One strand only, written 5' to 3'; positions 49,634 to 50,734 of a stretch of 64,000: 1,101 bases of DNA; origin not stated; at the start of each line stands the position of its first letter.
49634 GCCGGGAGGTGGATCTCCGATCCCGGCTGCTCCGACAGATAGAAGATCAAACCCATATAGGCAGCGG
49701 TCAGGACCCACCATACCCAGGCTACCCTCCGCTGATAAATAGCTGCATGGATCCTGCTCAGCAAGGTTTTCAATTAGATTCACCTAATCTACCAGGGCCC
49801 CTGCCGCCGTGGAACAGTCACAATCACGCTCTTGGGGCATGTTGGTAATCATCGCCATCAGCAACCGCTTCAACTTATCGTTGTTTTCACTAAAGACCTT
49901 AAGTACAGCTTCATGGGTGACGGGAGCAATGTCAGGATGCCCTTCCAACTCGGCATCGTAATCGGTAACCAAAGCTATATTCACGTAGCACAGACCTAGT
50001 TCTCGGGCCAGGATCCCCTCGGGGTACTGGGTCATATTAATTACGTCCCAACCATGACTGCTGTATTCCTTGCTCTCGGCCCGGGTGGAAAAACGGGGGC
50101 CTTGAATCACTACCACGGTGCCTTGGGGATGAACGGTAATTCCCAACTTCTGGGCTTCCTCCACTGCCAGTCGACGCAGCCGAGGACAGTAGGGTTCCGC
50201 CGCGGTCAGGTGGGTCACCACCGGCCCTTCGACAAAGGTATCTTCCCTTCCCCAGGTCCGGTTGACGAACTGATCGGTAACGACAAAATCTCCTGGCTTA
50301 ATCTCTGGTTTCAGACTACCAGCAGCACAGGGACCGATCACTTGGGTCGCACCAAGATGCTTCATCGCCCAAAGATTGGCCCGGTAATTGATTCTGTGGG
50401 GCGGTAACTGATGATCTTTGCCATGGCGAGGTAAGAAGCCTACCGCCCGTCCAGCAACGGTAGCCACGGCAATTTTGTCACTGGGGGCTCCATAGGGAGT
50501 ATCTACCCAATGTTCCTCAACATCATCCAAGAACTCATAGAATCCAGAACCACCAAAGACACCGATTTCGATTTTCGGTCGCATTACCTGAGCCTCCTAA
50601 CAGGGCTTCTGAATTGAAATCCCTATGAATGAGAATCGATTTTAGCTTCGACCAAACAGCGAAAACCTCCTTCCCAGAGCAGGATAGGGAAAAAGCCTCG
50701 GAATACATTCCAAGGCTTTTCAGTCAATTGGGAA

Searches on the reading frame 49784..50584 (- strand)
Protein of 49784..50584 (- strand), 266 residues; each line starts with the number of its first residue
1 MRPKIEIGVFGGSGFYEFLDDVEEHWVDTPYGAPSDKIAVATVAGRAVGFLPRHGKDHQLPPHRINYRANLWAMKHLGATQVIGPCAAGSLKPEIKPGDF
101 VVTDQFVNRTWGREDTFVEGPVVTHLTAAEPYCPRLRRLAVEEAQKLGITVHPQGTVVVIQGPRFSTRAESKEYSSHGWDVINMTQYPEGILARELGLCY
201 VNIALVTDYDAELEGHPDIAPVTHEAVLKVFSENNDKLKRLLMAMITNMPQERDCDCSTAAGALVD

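Call 27: find_encoding_contigs(protein=window:49784-50584:-, flank=10000, max_places=10)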
Protein window:49784-50584:- (266 aa): 2 contigs read that carry it; 2 places shown.
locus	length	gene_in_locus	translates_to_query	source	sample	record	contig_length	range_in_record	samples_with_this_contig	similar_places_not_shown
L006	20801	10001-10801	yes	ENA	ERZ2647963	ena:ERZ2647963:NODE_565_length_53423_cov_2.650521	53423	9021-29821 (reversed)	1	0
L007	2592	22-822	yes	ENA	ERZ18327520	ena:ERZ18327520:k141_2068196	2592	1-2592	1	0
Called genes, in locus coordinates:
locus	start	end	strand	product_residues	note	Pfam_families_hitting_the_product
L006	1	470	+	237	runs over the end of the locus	PF00005:ABC_tran, PF13304:AAA_21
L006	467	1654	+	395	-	PF12679:ABC2_membrane_2, PF12698:ABC2_membrane_3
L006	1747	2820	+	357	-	PF00180:Iso_dh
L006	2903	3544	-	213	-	PF00571:CBS, PF22190:TTHA0829-like_ACT, PF01842:ACT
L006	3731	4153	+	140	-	-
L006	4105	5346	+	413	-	PF00990:GGDEF, PF00563:EAL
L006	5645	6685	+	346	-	PF00005:ABC_tran, PF02463:SMC_N (weak), PF13304:AAA_21 (faint), PF09383:NIL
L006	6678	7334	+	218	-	PF00528:BPD_transp_1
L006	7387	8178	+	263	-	PF03180:Lipoprotein_9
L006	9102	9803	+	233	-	PF04205:FMN_bind (weak)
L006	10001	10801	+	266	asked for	PF01048:PNP_UDP_1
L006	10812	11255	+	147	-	PF04892:VanZ-LLP1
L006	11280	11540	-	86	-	-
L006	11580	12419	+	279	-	PF07730:HisKA_3, PF02518:HATPase_c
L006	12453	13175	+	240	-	PF00072:Response_reg, PF00196:GerE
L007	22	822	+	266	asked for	PF01048:PNP_UDP_1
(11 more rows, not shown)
